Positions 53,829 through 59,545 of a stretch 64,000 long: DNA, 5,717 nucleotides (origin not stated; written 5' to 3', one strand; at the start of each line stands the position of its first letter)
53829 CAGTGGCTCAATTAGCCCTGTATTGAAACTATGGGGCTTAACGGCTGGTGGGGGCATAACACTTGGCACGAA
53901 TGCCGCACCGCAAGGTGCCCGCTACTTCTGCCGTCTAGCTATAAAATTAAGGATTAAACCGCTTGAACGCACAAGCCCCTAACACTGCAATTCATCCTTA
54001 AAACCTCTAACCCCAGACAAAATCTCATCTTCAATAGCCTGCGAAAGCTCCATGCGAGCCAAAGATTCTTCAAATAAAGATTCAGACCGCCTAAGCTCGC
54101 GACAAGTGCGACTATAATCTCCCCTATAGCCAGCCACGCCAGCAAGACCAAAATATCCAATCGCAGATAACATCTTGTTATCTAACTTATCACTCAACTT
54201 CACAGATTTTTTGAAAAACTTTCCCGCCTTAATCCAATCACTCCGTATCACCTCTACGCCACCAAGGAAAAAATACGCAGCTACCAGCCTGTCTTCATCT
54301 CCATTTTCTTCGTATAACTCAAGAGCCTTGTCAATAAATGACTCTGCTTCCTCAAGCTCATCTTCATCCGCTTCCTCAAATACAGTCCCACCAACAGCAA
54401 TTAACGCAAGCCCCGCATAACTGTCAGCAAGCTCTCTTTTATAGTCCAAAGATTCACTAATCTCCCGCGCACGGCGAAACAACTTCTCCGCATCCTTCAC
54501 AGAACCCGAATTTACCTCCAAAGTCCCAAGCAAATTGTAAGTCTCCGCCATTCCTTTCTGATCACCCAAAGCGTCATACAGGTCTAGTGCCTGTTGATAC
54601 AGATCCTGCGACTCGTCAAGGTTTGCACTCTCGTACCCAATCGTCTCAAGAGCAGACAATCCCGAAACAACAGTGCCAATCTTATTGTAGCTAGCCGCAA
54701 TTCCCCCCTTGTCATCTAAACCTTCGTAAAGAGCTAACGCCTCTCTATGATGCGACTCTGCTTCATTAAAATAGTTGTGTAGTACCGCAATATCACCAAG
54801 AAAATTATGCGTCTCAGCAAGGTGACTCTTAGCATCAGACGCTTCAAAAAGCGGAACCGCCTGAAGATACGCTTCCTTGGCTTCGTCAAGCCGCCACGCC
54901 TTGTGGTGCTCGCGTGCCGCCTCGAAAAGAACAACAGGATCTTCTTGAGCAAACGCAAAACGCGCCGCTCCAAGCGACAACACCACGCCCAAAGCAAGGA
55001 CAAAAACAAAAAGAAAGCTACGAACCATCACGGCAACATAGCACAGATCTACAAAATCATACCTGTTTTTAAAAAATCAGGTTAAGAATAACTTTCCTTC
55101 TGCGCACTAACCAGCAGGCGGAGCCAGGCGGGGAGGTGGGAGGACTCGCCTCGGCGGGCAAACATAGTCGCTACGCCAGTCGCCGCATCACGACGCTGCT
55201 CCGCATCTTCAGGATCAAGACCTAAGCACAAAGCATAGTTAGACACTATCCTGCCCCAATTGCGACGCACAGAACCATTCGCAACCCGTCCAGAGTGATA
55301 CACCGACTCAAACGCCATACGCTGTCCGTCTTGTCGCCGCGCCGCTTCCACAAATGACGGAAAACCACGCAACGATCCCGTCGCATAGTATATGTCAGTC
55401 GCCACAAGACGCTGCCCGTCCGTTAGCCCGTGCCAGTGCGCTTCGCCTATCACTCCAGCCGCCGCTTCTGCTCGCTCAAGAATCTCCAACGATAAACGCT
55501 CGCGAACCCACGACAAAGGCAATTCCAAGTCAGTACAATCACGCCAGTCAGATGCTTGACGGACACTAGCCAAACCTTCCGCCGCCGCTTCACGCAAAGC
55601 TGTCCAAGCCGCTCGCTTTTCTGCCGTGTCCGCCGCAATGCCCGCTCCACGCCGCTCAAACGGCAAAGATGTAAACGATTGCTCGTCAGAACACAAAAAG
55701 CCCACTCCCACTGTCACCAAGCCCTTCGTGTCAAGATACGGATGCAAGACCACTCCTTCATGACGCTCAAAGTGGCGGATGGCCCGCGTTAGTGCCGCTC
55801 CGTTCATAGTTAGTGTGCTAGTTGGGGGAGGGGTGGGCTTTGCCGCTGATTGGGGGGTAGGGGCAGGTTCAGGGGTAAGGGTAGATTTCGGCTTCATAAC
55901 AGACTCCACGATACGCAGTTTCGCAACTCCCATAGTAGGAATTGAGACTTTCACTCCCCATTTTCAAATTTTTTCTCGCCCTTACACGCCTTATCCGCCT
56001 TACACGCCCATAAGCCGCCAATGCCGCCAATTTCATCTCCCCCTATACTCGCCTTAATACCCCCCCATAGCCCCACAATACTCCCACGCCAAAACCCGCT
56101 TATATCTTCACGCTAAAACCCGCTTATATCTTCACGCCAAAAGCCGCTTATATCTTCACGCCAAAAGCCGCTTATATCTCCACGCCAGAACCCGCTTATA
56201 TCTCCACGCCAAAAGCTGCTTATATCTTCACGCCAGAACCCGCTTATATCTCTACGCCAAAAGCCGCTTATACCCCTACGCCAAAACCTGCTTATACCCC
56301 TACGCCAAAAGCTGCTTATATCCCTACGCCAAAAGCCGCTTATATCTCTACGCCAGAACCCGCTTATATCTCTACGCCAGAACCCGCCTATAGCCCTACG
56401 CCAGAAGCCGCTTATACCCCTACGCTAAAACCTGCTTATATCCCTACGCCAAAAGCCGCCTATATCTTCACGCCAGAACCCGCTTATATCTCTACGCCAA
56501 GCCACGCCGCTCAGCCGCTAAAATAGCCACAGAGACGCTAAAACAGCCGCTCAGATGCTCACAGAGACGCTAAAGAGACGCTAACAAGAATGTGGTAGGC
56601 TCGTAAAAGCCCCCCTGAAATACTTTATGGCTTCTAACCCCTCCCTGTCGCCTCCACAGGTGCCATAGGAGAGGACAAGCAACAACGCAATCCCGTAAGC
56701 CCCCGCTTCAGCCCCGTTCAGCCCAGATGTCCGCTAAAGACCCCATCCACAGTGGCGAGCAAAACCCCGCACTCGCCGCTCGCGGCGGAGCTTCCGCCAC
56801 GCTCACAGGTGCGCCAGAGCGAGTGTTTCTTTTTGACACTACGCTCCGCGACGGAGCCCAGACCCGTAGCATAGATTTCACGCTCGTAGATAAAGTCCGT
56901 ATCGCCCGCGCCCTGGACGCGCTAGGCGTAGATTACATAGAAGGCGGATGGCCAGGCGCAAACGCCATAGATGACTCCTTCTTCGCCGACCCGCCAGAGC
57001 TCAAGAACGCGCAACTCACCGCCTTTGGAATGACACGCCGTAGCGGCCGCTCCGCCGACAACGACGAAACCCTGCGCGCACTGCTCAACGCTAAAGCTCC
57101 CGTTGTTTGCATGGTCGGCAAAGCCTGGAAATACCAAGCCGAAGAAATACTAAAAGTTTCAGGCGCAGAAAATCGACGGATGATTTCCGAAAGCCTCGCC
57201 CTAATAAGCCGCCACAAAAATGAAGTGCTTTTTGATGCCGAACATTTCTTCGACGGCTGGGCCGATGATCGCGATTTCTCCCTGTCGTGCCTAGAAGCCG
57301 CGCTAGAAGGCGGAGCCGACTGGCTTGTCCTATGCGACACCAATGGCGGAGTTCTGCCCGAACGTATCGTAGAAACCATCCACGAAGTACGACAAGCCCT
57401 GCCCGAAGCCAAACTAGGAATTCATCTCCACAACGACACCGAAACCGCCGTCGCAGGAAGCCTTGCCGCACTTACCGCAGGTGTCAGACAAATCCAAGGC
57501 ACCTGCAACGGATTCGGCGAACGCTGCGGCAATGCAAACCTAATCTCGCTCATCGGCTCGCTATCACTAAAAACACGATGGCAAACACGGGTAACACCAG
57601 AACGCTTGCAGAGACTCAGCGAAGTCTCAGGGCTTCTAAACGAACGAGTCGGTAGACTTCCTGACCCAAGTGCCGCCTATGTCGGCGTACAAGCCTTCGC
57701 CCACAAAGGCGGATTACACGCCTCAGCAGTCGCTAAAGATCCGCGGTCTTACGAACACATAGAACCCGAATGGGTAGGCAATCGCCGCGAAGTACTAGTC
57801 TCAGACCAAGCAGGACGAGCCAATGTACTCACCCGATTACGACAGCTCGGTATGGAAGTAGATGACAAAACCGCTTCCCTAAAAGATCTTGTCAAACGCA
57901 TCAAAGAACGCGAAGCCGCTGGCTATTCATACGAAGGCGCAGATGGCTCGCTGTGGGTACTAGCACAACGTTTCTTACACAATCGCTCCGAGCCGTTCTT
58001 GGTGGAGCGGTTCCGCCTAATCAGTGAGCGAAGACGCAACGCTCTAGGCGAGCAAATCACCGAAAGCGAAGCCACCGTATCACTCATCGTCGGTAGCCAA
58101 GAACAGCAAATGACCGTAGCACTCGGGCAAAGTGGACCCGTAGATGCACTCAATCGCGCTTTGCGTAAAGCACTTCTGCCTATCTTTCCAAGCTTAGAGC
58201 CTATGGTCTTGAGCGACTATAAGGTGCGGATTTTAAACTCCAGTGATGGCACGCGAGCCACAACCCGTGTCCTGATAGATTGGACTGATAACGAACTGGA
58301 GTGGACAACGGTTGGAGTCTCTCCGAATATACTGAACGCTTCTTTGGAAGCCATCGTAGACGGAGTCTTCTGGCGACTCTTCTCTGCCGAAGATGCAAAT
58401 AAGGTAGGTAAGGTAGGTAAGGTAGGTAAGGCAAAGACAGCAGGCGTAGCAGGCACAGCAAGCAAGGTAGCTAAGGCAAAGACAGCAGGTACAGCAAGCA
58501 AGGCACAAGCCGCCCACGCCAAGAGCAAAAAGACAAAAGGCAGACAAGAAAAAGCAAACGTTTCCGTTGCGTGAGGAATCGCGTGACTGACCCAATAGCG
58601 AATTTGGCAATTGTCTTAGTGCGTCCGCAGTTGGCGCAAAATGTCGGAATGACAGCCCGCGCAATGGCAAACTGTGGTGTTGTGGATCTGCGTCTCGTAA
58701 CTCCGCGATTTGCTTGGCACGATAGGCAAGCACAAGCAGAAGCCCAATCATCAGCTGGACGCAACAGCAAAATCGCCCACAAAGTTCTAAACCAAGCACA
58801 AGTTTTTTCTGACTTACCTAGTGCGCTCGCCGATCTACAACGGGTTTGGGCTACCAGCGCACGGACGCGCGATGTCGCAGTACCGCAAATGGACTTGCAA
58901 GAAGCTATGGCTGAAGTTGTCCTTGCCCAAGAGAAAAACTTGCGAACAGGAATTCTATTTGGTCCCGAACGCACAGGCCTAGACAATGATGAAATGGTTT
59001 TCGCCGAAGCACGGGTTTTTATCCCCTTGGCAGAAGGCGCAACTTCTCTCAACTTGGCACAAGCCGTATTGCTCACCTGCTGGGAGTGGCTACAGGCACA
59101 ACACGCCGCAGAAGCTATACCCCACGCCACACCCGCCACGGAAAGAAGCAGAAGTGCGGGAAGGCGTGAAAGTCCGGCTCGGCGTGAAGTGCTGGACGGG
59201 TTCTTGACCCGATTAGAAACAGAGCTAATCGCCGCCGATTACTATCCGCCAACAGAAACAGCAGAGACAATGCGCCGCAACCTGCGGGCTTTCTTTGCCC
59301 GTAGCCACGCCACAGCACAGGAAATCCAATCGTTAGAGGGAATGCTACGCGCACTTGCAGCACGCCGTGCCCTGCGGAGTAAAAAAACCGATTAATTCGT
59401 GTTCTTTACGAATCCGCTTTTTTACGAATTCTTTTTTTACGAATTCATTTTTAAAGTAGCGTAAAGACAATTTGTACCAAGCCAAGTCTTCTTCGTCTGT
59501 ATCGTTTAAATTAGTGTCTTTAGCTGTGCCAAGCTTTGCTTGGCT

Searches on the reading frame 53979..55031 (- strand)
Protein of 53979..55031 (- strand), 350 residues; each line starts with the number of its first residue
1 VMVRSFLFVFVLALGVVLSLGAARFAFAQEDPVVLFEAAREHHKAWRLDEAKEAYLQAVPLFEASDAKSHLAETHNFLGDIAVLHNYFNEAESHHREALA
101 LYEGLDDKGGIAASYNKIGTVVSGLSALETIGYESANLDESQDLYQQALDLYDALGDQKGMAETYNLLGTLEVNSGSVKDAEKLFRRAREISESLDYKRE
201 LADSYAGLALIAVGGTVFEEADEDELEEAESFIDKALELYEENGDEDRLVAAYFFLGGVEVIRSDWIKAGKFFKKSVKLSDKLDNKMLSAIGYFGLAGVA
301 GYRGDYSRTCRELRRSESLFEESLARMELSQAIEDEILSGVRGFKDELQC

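Call 18: search_protein_families(library=pfam, proteins=[window:53979-55031:-], max_evalue=0.00001)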
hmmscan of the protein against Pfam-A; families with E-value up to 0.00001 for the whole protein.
window:53979-55031:- (350 aa): 4 families
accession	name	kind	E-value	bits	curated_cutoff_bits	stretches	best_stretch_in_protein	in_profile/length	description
PF13424.12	TPR_12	-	5.7e-23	81.3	30.1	1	137-193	18-76/77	Tetratricopeptide repeat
PF07719.23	TPR_2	-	2e-10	40.4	27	0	162-192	1-31/34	Tetratricopeptide repeat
PF17874.7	TPR_MalT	-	1.1e-09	38.5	45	0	137-275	55-186/336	MalT-like TPR region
PF13374.12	TPR_10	-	1.7e-06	28.3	27.5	0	162-194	2-34/42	Tetratricopeptide repeat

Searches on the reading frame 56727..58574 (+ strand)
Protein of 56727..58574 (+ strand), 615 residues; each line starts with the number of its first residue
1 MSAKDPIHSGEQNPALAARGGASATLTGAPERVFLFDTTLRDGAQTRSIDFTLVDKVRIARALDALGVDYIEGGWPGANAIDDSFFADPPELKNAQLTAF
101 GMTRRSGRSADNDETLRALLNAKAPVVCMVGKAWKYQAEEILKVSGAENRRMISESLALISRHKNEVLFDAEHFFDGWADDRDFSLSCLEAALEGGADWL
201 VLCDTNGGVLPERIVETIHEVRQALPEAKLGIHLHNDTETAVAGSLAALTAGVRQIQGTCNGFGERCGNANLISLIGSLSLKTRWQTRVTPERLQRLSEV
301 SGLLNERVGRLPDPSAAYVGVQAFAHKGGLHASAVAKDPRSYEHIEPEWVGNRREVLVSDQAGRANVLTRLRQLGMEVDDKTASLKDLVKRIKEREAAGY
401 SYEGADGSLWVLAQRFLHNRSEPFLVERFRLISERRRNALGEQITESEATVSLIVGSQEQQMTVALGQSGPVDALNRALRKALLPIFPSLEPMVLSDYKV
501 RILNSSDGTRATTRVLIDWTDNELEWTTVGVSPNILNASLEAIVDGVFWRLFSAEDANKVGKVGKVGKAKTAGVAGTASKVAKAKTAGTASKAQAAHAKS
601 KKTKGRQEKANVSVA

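Call 18: search_protein_families(library=pfam, proteins=[window:56727-58574:+], max_evalue=0.00001)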
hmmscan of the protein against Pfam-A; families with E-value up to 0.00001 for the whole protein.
window:56727-58574:+ (615 aa): 3 families
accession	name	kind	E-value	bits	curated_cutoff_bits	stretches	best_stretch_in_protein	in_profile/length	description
PF00682.25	HMGL-like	-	4.1e-38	131.7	29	1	33-299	2-258/260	HMGL-like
PF08502.15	LeuA_dimer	-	1.5e-19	70.6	24.9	1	404-547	2-127/131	LeuA allosteric (dimerisation) domain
PF22617.1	HCS_D2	-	6.3e-16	59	27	1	319-394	2-76/82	Homocitrate synthase post-HMGL domain-like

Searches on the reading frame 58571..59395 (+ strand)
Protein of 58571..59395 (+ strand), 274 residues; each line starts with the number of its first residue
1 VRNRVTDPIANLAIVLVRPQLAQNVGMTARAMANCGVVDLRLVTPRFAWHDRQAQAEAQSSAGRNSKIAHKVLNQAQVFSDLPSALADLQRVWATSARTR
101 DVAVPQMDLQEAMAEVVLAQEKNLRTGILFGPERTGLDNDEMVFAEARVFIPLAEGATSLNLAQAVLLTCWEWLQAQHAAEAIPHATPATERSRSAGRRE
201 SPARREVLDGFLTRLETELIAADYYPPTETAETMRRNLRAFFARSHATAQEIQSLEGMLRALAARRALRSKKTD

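Call 18: search_protein_families(library=pfam, proteins=[window:58571-59395:+], max_evalue=0.00001)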
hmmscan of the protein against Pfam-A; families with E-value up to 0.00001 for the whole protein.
window:58571-59395:+ (274 aa): 1 family
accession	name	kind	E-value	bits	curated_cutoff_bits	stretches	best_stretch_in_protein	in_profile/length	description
PF00588.24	SpoU_methylase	-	2.7e-19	70.1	29.7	1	12-170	2-141/142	SpoU rRNA Methylase family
